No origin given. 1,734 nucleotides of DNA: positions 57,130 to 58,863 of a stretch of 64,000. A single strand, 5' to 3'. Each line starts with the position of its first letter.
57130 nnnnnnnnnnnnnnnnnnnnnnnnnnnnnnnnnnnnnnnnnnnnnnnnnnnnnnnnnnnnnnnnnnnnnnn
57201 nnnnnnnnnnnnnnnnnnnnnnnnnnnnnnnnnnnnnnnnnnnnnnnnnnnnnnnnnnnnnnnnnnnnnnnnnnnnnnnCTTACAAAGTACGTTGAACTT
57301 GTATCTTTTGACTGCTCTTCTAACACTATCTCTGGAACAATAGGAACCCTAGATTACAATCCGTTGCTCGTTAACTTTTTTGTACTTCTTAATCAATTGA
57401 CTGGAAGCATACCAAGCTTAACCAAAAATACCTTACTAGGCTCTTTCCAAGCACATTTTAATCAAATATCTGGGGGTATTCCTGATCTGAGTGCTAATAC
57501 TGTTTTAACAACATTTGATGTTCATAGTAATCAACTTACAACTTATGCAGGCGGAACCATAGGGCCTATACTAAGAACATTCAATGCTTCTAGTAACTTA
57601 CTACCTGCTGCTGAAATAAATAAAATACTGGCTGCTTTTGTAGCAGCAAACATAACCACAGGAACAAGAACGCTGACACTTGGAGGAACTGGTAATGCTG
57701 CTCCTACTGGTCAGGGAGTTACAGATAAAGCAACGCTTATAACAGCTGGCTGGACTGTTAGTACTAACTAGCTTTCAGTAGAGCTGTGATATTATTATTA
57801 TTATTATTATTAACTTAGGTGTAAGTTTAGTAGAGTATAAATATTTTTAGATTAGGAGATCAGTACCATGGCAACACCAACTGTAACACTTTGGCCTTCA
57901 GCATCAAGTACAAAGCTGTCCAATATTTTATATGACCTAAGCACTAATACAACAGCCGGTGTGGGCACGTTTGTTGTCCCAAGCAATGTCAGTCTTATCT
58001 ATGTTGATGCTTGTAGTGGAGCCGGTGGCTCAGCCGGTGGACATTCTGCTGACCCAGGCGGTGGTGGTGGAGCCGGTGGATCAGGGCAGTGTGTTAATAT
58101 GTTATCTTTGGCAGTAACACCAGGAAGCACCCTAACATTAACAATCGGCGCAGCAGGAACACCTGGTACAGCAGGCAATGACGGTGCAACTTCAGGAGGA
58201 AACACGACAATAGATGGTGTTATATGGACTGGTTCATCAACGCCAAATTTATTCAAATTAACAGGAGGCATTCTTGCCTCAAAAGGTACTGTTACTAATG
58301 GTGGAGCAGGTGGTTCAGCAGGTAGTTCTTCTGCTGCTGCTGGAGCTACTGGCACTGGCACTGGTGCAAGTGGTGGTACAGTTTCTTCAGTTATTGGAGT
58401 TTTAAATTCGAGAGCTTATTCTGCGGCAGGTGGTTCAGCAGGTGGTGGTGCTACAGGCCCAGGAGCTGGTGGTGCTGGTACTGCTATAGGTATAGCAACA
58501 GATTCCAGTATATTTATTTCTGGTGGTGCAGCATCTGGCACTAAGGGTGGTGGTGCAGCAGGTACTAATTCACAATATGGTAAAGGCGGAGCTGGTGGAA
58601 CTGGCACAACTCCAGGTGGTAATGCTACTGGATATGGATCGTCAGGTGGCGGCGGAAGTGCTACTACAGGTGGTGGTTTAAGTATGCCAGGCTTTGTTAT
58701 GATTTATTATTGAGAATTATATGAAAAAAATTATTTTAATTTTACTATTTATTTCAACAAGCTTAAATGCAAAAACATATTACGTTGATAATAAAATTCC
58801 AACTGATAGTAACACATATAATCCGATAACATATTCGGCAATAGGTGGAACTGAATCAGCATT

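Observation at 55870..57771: Tail fibre combining SGNH esterase blocks with plant-type LRR-like repeats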

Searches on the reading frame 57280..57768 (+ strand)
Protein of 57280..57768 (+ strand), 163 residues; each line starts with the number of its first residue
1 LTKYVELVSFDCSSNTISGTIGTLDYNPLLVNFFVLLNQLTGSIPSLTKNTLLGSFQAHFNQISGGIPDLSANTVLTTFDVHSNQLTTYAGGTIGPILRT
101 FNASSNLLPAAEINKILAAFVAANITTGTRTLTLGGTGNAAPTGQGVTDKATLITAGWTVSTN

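Call 25: find_related_loci(query=window:57280-57768:+, collection=viral_contigs, flank=8000)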
Query window:57280-57768:+ (163 aa) in viral_contigs; peptide patterns used: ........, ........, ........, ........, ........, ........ (x = any residue, [..] = any of these).
25 stretches matched a pattern; 3 encode a relative of the query (tblastn E <= 1e-3); 3 distinct loci.
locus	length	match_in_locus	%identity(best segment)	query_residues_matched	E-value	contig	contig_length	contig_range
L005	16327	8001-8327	45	66-163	1e-14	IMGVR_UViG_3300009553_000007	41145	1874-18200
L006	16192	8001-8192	44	100-163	1e-9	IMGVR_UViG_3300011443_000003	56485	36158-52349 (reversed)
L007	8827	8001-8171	44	99-154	8e-8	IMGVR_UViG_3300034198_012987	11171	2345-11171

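Call 28: find_related_loci(query=A3, collection=viral_contigs, flank=8000)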
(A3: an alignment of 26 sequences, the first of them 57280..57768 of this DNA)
Query A3 (163 aa) in viral_contigs; peptide patterns used: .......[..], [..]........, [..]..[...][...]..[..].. (x = any residue, [..] = any of these).
259 stretches matched a pattern; 93 encode a relative of the query (tblastn E <= 1e-3); the best 80 are kept; 80 distinct loci.
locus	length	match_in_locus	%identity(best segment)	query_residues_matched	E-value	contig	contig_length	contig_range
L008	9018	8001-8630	57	1-163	2e-53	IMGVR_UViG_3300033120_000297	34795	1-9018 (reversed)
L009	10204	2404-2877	59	6-163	1e-53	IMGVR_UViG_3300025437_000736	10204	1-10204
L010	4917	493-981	60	1-163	2e-52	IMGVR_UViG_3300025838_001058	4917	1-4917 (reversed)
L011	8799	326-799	58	6-163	7e-51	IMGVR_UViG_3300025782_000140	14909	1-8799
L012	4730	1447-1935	53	1-163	1e-47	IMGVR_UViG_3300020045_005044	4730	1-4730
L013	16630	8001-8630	53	1-163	1e-46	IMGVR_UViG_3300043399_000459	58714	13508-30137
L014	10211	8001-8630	53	1-163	1e-46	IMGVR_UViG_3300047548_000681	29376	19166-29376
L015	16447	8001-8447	56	15-163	5e-46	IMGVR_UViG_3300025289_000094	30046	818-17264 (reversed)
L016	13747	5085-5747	53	1-163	1e-45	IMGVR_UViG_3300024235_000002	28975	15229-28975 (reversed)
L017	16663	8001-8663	53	1-163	1e-45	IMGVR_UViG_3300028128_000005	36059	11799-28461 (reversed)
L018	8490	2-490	51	1-163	5e-45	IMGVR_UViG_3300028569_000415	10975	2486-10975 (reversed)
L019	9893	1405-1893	51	1-163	1e-44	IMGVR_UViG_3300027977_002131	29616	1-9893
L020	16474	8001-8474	55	6-163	1e-44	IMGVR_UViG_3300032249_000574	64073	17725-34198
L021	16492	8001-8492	52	1-162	2e-43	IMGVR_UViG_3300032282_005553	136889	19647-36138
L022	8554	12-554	46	5-163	1e-41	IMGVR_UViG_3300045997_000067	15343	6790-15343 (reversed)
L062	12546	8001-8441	45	1-163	4e-25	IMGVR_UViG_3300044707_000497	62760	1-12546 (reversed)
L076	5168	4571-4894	38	55-163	2e-18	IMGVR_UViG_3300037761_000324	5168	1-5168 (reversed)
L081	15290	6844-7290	36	7-163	2e-11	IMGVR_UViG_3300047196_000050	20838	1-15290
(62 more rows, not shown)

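Call 56: search_protein_families(library=phrogs, alignment_id=A7, max_evalue=0.001)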
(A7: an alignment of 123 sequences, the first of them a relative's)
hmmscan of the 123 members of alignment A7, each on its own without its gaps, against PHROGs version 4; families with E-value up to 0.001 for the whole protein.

A. member 1, L008:8642-8896:+ (85 aa): 0 families

B. families by the number of members that match (of 123 scanned): 179 families (the first 25 are shown)
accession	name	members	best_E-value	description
phrog_1084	-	3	9e-14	unknown function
phrog_9942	-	3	5.1e-13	tail fiber protein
phrog_3427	-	2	5.4e-29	holin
phrog_8215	-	2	1e-27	baseplate wedge initiator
phrog_5668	-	2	3.7e-27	tail fiber protein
phrog_25848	-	2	5.6e-23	tail fiber protein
phrog_1699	-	2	1.5e-21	long tail fiber protein distal subunit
phrog_18186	-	2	2.6e-21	baseplate wedge subunit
phrog_1980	-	2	3.2e-20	tail fiber protein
phrog_11011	-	2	2e-19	long tail fiber protein distal subunit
phrog_19567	-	2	4.2e-18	tail fiber protein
phrog_19966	-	2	2.7e-17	long tail fiber protein distal subunit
phrog_5481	-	2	3.4e-17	tail fiber protein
phrog_25788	-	2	1.3e-16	tail fiber protein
phrog_12296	-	2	6.3e-16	tail fiber protein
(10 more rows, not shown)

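Call 59: search_protein_families(library=phrogs, alignment_id=A8, max_evalue=0.001)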
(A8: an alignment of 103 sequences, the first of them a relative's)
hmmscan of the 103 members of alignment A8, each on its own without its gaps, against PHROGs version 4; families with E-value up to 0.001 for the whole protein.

A. member 1, L008:5293-5568:- (91 aa): 0 families

B. families by the number of members that match (of 103 scanned): 123 families (the first 25 are shown)
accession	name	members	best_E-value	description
phrog_863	-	2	1.1e-33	tail fiber assembly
phrog_6002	-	2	8.5e-25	virion structural protein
phrog_19200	-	2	3e-08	virion structural protein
phrog_1197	-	2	1.2e-05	tail protein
phrog_1560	-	2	0.00013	-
phrog_559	-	1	3.6e-96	HNH endonuclease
phrog_3339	-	1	1.6e-68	homing endonuclease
phrog_6320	-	1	9.8e-44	tail fiber protein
phrog_681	-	1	1.1e-37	endonuclease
phrog_23837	-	1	5.5e-37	virion structural protein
phrog_4636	-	1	8.4e-36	tail spike protein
phrog_5073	-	1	6.4e-34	tail fiber protein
phrog_8198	-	1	8.2e-32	-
phrog_8745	-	1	3.2e-31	tail fiber protein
phrog_819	-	1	1.6e-30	tail protein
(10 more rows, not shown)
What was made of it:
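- Annotated neighbours of LRR-cassette genes on IMG/VR contigs are mostly tail fibre, tail or virion structural proteins (calls 56, 59).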

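Call 62: find_related_loci(query=A3, collection=genome_contigs, flank=6000)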
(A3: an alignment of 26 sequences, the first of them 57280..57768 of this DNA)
Query A3 (163 aa) in genome_contigs; peptide patterns used: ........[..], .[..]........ (x = any residue, [..] = any of these).
105 stretches matched a pattern; 1 encode a relative of the query (tblastn E <= 1e-3); 1 distinct loci.
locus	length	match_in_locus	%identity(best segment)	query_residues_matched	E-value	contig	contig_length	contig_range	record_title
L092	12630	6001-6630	53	1-163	2e-48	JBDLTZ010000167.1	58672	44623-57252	MAG: Chloroflexota bacterium isolate lewisrun_2019_sw_WHONDRS-S19S_0014_B_bin.66 scaffold_624801, whole genome shotgun s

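Call 72: search_protein_families(library=pfam, proteins=[L013:6423-8630:+, L008:7347-8630:+, L062:6432-8441:+, L081:4498-7290:+, L007:5358-8204:+, L020:8479-8715:+, L076:2441-4894:+], max_evalue=0.01)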
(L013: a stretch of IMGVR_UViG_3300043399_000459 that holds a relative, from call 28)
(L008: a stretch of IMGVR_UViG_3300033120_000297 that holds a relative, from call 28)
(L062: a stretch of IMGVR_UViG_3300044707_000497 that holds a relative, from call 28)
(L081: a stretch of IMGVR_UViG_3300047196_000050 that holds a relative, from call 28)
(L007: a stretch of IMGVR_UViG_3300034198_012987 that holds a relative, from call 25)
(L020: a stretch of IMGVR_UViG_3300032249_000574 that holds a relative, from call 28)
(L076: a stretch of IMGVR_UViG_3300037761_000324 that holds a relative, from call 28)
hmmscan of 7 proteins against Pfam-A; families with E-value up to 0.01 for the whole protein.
L013:6423-8630:+ (736 aa): 2 families
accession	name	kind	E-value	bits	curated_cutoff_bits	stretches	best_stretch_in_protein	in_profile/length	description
PF12799.13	LRR_4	-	8.4e-12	45.4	27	2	557-596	3-41/44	Leucine Rich repeats (2 copies)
PF00560.39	LRR_1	-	4.9e-05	23.1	20.6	0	534-551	2-19/23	Leucine Rich Repeat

L008:7347-8630:+ (428 aa): 4 families
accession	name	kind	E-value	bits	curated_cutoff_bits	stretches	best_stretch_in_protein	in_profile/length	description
PF12799.13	LRR_4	-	1.9e-10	41.1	27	0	248-288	2-41/44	Leucine Rich repeats (2 copies)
PF01462.23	LRRNT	-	0.00015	21.7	25.8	0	226-243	10-27/28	Leucine rich repeat N-terminal domain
PF00560.39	LRR_1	-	0.00052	20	20.6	0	226-243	2-19/23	Leucine Rich Repeat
PF11793.14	FANCL_C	-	0.0022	18.7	27.3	0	254-285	8-39/69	FANCL C-terminal domain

L062:6432-8441:+ (670 aa): 2 families
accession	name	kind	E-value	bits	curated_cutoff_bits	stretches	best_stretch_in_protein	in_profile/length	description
PF12799.13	LRR_4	-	8.7e-06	26.3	27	1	380-417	1-39/44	Leucine Rich repeats (2 copies)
PF13855.12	LRR_8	-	0.00037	20.6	27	1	381-432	2-55/61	Leucine rich repeat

L081:4498-7290:+ (931 aa): 5 families
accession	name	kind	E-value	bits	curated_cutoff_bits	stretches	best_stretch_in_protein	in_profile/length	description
PF10282.15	Lactonase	-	5.2e-30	105.3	21.7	3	243-339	236-331/344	Lactonase, 7-bladed beta-propeller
PF03793.24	PASTA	-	3.2e-13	49.8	23.2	2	384-439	1-62/64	PASTA domain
PF08450.18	SGL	-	1.4e-06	28.6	26.3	0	304-339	139-174/246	SMP-30/Gluconolactonase/LRE-like region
PF12799.13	LRR_4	-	0.00022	21.8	27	0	782-815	2-37/44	Leucine Rich repeats (2 copies)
PF00560.39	LRR_1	-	0.0092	16.3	20.6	0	764-780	4-20/23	Leucine Rich Repeat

L007:5358-8204:+ (949 aa): 0 families

L020:8479-8715:+ (79 aa): 0 families

L076:2441-4894:+ (818 aa): 1 family
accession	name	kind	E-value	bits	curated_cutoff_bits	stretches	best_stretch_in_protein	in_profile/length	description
PF13810.12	DUF4185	-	1.1e-10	41.7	39.5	1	409-578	128-266/309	Domain of unknown function (DUF4185)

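Call 73: search_protein_families(library=phrogs, proteins=[L020:8479-8715:+, L013:6423-7700:+, L008:7347-8000:+, L062:6432-7500:+, L007:5358-7300:+], max_evalue=0.001)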
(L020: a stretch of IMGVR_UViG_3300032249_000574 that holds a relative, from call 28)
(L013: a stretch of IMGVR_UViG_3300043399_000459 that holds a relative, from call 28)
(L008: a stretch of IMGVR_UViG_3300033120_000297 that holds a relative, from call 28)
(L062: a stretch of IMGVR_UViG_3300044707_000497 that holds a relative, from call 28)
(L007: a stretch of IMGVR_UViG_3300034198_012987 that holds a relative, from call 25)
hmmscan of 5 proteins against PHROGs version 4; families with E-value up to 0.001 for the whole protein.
L020:8479-8715:+ (79 aa): 0 families

L013:6423-7700:+ (426 aa): 5 families
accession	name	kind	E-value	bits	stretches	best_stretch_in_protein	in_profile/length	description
phrog_34853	-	unknown function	1.1e-14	54.9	1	218-330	63-172/555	-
phrog_5939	-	tail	3.5e-09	36.7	1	233-375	416-595/801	tail protein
phrog_1330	-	tail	3e-06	26.4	1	235-379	817-949/1361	tail protein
phrog_30593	-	unknown function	1.5e-05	25.4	1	94-169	244-320/322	-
phrog_5983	-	tail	0.00018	22.4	0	235-373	48-207/300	tail protein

L008:7347-8000:+ (218 aa): 0 families

L062:6432-7500:+ (356 aa): 0 families

L007:5358-7300:+ (647 aa): 0 families

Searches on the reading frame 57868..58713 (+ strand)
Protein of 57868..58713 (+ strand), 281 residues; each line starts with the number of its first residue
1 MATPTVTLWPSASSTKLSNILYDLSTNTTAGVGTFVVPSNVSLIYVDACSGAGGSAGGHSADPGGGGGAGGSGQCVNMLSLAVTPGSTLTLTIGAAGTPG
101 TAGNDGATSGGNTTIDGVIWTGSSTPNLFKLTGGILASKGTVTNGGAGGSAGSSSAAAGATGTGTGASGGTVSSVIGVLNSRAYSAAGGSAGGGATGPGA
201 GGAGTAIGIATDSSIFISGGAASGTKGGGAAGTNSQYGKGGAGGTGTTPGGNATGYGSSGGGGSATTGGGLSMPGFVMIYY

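Call 3: search_protein_families(library=pfam, proteins=[window:57868-58713:+], max_evalue=1)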
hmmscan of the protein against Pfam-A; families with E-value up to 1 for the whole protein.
window:57868-58713:+ (281 aa): 1 family
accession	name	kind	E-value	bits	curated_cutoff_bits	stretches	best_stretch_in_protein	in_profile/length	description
PF21722.4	Gly_rich_2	-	3.2e-07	31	24.3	1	29-281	2-225/226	Glycine-rich domain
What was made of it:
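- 57868..58713 (+): Context: glycine-rich 281-aa protein immediately downstream. In the sister phage this slot holds a second SGNH-LRR gene whose first 14 residues resemble this protein's N-terminus. Pfam Gly_rich_2 E 3e-7 (call 3).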

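Call 4: search_protein_families(library=phrogs, proteins=[window:57868-58713:+], max_evalue=0.01)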
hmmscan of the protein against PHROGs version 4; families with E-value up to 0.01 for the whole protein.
window:57868-58713:+ (281 aa): 1 family
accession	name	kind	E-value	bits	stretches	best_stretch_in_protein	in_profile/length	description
phrog_863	-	tail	3.3e-07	30.6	1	7-153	383-524/690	tail fiber assembly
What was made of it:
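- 57868..58713 (+): PHROG 863 'tail fiber assembly' E 3e-7 (call 4).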
